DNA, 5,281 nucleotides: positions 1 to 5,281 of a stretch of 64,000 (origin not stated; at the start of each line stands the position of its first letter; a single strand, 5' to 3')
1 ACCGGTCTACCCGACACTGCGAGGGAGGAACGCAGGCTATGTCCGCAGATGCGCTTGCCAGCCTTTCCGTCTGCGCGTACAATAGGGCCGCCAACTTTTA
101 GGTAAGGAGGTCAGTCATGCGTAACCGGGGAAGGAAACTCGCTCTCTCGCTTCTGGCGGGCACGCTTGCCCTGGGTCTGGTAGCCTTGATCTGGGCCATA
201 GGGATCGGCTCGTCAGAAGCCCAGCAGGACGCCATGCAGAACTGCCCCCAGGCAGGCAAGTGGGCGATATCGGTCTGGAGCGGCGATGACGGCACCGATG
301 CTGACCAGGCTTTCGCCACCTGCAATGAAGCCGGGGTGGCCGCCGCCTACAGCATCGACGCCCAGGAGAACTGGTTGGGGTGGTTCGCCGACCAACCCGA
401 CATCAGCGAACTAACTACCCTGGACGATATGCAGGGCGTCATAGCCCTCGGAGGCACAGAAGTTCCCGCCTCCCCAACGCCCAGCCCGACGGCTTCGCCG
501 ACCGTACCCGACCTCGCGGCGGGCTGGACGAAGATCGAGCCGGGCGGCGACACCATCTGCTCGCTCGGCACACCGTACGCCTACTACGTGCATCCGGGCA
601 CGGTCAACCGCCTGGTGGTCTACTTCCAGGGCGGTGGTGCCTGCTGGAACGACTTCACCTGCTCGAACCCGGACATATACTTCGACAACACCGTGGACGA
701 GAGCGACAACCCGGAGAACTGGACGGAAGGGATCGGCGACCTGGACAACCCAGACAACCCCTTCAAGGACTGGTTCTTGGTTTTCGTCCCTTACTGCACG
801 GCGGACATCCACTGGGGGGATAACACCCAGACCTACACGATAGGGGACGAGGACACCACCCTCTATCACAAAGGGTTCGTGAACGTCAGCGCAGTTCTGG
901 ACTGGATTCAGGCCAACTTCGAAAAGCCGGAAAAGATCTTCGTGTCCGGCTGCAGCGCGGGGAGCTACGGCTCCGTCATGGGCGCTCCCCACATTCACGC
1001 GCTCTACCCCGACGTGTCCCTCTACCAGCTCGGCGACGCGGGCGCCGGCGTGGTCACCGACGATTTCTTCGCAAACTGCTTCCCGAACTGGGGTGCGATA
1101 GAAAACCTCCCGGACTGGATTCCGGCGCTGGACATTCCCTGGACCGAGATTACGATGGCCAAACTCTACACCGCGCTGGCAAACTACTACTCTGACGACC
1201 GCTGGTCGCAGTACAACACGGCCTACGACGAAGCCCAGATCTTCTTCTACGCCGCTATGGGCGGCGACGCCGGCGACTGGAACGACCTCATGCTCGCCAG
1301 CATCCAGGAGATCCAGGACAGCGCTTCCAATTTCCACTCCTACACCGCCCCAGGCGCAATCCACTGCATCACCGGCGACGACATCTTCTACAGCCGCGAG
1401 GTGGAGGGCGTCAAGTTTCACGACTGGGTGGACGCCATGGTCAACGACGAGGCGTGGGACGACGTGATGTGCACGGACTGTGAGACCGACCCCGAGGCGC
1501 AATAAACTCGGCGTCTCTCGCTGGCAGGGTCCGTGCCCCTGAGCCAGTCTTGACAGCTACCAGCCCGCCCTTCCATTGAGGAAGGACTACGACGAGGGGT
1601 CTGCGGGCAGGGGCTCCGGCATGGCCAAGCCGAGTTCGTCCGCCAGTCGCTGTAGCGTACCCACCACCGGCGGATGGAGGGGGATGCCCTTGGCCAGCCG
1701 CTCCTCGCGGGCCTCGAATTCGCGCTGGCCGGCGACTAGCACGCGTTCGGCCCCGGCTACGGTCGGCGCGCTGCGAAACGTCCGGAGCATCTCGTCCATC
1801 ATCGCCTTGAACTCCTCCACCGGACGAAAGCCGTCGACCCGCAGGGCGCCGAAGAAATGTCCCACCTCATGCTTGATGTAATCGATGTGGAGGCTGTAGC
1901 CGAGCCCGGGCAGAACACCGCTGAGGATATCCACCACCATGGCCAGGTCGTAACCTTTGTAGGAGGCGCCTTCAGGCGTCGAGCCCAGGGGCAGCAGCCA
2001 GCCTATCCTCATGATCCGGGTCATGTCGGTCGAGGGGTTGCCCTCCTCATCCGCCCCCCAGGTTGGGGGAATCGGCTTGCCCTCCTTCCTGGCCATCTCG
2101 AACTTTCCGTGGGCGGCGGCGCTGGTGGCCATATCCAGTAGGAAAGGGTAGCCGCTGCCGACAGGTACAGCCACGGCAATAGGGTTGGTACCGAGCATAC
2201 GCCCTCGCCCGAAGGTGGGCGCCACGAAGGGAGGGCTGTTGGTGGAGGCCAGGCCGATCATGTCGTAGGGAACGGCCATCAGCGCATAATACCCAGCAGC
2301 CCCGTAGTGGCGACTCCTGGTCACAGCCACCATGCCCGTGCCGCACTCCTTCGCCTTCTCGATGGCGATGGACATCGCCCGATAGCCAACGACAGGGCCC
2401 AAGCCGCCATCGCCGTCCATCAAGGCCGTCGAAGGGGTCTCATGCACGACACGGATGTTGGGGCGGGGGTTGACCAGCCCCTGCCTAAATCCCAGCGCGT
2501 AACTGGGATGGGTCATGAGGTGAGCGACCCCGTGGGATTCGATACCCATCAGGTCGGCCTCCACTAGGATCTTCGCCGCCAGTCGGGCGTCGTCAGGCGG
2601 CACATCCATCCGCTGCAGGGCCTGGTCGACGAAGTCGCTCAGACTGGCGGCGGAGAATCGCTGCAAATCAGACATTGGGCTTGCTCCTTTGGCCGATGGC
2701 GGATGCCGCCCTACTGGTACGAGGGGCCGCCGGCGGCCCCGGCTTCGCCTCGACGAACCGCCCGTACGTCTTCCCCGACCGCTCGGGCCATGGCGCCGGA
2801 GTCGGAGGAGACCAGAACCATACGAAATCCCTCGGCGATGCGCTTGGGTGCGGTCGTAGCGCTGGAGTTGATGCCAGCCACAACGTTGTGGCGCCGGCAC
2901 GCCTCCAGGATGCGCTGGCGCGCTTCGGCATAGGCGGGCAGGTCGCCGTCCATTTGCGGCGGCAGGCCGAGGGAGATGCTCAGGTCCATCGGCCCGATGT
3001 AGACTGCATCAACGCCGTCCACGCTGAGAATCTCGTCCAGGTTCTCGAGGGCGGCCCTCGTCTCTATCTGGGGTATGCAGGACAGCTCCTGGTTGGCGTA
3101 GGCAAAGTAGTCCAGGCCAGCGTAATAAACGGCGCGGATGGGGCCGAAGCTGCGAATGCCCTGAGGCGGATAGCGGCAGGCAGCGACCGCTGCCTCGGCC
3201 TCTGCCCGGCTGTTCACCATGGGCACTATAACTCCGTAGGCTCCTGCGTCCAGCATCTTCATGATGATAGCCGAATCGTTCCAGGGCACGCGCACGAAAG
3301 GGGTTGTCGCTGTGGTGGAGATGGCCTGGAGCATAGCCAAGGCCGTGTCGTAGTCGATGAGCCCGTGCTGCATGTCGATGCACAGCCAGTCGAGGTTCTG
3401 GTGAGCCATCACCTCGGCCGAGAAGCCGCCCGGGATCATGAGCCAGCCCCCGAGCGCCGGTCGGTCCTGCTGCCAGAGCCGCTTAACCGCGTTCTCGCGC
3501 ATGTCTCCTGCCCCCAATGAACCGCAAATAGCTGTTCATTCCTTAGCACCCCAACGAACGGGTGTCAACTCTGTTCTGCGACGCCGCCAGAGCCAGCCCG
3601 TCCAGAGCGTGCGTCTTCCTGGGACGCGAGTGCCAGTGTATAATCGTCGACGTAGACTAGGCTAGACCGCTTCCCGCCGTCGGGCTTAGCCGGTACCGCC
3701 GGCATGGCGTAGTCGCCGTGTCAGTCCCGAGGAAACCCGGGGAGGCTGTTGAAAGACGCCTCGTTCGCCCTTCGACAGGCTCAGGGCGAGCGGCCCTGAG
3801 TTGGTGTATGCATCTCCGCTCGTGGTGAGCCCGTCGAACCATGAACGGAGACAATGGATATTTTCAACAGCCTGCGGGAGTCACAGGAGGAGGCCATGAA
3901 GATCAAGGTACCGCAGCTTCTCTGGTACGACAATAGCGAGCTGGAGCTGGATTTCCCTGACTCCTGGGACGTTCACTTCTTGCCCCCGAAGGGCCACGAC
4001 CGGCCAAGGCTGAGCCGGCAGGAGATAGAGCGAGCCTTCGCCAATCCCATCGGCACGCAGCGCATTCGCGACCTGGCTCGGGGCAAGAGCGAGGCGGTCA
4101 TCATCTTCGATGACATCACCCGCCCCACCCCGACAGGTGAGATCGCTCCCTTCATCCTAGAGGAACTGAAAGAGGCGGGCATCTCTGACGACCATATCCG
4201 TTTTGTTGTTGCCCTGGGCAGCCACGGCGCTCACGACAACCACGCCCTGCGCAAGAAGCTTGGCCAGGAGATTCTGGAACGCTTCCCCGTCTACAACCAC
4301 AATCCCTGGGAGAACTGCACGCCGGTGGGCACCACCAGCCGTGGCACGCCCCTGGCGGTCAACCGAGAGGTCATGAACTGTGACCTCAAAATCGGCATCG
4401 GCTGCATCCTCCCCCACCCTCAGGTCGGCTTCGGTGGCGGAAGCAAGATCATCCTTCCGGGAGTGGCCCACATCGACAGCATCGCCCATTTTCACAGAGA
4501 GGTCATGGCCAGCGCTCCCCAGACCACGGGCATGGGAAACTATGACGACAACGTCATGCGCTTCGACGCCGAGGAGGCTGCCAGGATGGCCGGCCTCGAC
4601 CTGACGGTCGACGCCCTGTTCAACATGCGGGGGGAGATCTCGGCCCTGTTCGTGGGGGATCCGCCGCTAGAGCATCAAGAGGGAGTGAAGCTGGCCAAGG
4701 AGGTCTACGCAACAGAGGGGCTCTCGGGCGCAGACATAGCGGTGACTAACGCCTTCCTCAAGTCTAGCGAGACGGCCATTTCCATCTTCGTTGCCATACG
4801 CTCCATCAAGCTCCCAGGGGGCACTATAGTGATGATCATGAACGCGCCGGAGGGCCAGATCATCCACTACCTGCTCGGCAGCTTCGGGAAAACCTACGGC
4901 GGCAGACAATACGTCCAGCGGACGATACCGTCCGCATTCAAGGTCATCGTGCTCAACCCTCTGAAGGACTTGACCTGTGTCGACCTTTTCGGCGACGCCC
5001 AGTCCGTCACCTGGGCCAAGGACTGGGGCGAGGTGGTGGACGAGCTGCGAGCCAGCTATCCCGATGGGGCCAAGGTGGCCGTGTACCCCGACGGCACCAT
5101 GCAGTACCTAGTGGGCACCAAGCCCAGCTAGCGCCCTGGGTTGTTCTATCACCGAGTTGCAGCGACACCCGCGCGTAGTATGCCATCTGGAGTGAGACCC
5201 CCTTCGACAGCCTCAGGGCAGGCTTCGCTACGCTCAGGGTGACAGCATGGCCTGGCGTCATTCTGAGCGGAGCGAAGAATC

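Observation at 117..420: Shared ~75-aa two-Cys module at the N-terminus of the PAE esterase and the C-terminus of a PT-linker surface protein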

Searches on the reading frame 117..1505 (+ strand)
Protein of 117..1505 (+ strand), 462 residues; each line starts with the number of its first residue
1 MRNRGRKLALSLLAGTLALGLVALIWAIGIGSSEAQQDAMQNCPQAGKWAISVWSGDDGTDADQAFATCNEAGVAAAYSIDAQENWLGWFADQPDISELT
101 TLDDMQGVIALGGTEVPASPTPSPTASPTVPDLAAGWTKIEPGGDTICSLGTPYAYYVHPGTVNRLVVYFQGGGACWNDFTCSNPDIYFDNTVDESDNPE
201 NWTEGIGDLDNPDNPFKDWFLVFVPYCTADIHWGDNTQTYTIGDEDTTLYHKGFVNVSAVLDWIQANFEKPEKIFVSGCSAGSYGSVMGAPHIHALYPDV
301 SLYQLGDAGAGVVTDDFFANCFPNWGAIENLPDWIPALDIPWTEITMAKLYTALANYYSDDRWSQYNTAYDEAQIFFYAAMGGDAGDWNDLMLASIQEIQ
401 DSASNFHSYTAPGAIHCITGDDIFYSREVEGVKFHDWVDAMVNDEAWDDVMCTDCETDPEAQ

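Call 4: search_protein_families(library=pfam, proteins=[window:117-1505:+], max_evalue=1)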
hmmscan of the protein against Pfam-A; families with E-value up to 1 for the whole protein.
window:117-1505:+ (462 aa): 1 family
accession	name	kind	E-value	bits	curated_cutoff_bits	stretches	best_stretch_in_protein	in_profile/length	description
PF03283.19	PAE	-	3.4e-20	72.9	26.6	1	146-311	22-188/355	Pectinacetylesterase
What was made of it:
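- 117..1505 (+): Carrier gene 1. It encodes a 462-aa secreted PAE-like alpha/beta-hydrolase with the module at its mature N-terminus. Pfam PAE PF03283 E 3.4e-20 on aa 146-311 (call 4).
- On Pectin acetylesterase family PF03283 (partner domain of ORF 117..1505): 72.9 bits against a cut-off of 26.6, E 3.4e-20 (call 4).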

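Call 8: search_protein_families(library=ncbifam, proteins=[window:117-1505:+], max_evalue=1)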
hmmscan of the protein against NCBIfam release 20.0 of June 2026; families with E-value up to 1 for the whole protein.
window:117-1505:+ (462 aa): 0 families

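Call 71: find_encoding_contigs(protein=window:117-1505:+, flank=2000, max_places=3)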
Protein window:117-1505:+ (462 aa): 24 contigs read that carry it; 3 places shown.
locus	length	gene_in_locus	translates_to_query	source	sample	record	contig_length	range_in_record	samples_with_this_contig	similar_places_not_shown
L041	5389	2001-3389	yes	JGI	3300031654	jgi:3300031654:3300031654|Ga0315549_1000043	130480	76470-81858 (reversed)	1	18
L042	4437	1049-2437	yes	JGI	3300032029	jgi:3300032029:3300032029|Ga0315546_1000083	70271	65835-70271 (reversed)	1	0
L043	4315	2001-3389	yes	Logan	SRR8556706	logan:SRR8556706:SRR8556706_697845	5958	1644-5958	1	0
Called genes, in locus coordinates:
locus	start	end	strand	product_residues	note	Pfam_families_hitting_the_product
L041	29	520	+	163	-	PF14512:TM1586_NiRdase (weak), PF00881:Nitroreductase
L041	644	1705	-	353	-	PF01118:Semialdhyde_dh, PF02774:Semialdhyde_dhC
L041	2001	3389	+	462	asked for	PF03283:PAE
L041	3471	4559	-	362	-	PF02615:Ldh_2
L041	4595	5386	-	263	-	PF03328:HpcH_HpaI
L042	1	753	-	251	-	?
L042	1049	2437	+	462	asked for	PF03283:PAE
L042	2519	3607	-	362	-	PF02615:Ldh_2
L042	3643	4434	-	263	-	PF03328:HpcH_HpaI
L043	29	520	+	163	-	PF14512:TM1586_NiRdase (weak), PF00881:Nitroreductase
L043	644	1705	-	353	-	PF01118:Semialdhyde_dh, PF02774:Semialdhyde_dhC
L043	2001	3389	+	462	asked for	PF03283:PAE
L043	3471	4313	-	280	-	?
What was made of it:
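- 117..1505 (+): The identical 462-aa product is called on at least 24 metagenome contigs (call 71).
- The gene is called identically on at least 24 contigs (call 71).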

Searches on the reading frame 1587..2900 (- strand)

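Call 56: search_protein_families(library=pfam, proteins=[window:1587-2900:-], max_evalue=0.001)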
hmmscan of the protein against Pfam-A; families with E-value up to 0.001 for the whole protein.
window:1587-2900:- (437 aa): 1 family
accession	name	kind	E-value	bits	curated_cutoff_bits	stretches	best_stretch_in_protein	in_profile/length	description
PF02615.19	Ldh_2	-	7.2e-115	384.1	38.8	1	83-416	2-332/333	Malate/L-lactate dehydrogenase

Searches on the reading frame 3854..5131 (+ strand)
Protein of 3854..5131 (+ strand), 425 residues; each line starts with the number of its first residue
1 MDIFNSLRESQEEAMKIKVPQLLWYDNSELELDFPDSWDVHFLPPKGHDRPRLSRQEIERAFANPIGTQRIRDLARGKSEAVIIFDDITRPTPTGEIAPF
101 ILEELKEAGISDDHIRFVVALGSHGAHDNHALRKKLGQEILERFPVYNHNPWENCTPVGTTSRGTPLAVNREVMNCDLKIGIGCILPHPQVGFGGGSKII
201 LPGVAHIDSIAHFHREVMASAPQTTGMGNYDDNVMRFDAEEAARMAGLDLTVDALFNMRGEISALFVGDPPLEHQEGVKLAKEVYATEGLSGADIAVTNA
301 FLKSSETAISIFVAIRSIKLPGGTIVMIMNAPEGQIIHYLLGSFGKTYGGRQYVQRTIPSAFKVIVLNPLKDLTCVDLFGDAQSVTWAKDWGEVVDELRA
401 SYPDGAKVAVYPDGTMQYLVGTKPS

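Call 56: search_protein_families(library=pfam, proteins=[window:3854-5131:+], max_evalue=0.001)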
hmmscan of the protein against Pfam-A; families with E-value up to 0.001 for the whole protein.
window:3854-5131:+ (425 aa): 1 family
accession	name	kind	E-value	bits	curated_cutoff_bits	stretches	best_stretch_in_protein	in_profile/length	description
PF09861.14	Lar_N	-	1.9e-60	204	23.3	1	25-224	1-202/204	Lactate racemase N-terminal domain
